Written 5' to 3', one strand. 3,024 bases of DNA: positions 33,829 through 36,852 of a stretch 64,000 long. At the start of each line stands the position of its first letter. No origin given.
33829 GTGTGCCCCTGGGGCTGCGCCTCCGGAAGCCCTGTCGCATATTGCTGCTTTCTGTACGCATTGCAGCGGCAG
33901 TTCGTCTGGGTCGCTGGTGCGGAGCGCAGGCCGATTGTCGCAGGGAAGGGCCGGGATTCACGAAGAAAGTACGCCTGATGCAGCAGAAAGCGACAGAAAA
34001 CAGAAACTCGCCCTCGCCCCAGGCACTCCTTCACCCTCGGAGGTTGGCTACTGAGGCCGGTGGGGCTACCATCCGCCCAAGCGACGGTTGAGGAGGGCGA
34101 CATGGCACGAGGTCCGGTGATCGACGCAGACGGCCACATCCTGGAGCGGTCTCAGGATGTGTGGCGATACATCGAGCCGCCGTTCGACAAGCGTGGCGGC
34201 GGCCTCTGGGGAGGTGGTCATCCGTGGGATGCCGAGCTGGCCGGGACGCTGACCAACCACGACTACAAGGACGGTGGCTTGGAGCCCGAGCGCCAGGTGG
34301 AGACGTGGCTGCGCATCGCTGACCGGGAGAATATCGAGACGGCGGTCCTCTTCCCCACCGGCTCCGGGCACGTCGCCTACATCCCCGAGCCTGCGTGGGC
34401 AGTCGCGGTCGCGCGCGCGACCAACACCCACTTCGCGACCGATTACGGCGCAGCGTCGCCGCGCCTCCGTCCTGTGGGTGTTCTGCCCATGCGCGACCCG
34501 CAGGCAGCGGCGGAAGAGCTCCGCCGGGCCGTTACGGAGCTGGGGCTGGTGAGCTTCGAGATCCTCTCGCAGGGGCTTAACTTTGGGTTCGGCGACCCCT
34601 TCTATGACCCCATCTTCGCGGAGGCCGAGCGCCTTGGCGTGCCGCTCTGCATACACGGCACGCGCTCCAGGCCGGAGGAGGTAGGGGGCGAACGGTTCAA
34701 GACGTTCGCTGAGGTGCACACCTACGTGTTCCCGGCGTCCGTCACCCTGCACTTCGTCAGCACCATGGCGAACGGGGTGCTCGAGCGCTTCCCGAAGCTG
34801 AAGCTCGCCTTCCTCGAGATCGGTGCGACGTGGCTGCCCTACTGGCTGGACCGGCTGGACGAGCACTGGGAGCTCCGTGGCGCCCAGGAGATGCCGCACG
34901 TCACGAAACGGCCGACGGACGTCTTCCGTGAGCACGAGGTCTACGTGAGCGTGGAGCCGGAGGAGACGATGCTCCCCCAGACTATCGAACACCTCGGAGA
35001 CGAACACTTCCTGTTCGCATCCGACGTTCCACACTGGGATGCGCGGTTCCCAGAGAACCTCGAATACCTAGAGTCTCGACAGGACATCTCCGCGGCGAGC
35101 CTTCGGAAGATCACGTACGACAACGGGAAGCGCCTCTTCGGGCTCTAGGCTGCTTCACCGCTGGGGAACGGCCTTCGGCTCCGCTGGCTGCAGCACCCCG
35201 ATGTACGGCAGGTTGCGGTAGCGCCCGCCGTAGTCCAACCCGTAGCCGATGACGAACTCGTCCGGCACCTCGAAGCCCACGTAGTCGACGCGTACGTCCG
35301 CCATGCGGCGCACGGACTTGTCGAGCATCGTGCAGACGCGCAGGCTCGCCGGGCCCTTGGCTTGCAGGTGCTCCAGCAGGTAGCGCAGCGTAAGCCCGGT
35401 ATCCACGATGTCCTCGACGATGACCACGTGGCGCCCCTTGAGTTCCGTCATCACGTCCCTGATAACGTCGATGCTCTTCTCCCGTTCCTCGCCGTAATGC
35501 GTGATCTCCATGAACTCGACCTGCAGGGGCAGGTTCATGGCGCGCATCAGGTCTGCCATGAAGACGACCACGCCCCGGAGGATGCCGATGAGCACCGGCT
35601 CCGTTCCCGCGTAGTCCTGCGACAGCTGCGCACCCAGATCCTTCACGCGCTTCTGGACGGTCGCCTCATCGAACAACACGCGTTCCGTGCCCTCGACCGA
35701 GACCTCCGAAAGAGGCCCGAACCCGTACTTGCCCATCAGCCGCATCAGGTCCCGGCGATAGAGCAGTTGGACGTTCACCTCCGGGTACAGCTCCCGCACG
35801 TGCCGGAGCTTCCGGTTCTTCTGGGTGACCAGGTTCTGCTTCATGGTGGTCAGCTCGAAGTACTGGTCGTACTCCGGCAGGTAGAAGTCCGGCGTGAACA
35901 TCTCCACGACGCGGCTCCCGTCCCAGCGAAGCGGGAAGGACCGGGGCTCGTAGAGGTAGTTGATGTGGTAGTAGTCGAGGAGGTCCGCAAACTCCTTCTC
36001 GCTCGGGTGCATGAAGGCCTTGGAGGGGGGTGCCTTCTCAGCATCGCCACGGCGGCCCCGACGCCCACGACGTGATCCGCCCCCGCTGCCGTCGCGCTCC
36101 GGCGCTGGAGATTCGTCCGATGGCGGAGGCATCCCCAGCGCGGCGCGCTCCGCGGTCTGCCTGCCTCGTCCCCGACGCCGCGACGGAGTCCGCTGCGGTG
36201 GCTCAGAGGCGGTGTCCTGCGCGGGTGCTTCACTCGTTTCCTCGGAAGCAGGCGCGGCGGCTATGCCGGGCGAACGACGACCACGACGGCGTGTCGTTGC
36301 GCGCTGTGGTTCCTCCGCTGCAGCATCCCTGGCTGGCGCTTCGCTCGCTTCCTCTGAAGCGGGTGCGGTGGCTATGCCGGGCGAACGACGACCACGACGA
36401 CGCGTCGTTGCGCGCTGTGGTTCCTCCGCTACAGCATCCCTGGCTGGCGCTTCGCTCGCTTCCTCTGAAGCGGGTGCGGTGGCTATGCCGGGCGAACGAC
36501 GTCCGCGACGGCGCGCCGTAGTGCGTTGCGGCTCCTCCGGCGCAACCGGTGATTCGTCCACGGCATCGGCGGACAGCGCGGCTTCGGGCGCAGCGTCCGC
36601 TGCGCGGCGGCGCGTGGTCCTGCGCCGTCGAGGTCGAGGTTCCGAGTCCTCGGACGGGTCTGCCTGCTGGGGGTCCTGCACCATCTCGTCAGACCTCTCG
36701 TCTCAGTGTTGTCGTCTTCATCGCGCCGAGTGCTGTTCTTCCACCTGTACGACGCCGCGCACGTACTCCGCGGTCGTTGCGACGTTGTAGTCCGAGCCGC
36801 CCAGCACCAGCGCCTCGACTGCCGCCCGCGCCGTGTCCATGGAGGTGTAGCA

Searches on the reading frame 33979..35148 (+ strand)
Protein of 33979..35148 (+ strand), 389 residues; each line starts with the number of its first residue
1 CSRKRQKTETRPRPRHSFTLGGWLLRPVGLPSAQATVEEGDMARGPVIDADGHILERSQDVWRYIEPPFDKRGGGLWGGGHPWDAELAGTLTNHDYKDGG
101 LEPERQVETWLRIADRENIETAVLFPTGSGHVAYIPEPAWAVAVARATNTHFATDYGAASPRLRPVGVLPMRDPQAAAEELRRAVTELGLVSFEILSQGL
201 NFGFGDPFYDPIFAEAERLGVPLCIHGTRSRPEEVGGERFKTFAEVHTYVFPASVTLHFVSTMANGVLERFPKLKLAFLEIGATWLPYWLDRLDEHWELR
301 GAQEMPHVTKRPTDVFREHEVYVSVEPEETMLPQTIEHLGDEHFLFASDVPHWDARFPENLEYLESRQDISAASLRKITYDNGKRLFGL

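Call 29: search_protein_families(library=pfam, proteins=[window:33979-35148:+], max_evalue=0.00001)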
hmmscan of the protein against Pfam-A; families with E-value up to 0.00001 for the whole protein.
window:33979-35148:+ (389 aa): 1 family
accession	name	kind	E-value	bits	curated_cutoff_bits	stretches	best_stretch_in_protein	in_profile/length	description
PF04909.20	Amidohydro_2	-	3.8e-31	109.3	26.4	1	80-389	11-289/289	Amidohydrolase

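Call 45: search_protein_families(library=ncbifam, proteins=[window:33979-35148:+], max_evalue=0.001)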
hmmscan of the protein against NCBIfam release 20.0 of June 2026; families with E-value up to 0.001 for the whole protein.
window:33979-35148:+ (389 aa): 0 families

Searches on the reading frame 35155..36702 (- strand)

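Call 29: search_protein_families(library=pfam, proteins=[window:35155-36702:-], max_evalue=0.00001)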
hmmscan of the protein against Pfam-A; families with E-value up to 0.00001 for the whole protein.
window:35155-36702:- (515 aa): 1 family
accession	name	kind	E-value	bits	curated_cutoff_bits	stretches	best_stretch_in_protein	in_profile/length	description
PF00156.33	Pribosyltran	-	8.7e-27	93.8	26.3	1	350-491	12-157/158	Phosphoribosyl transferase domain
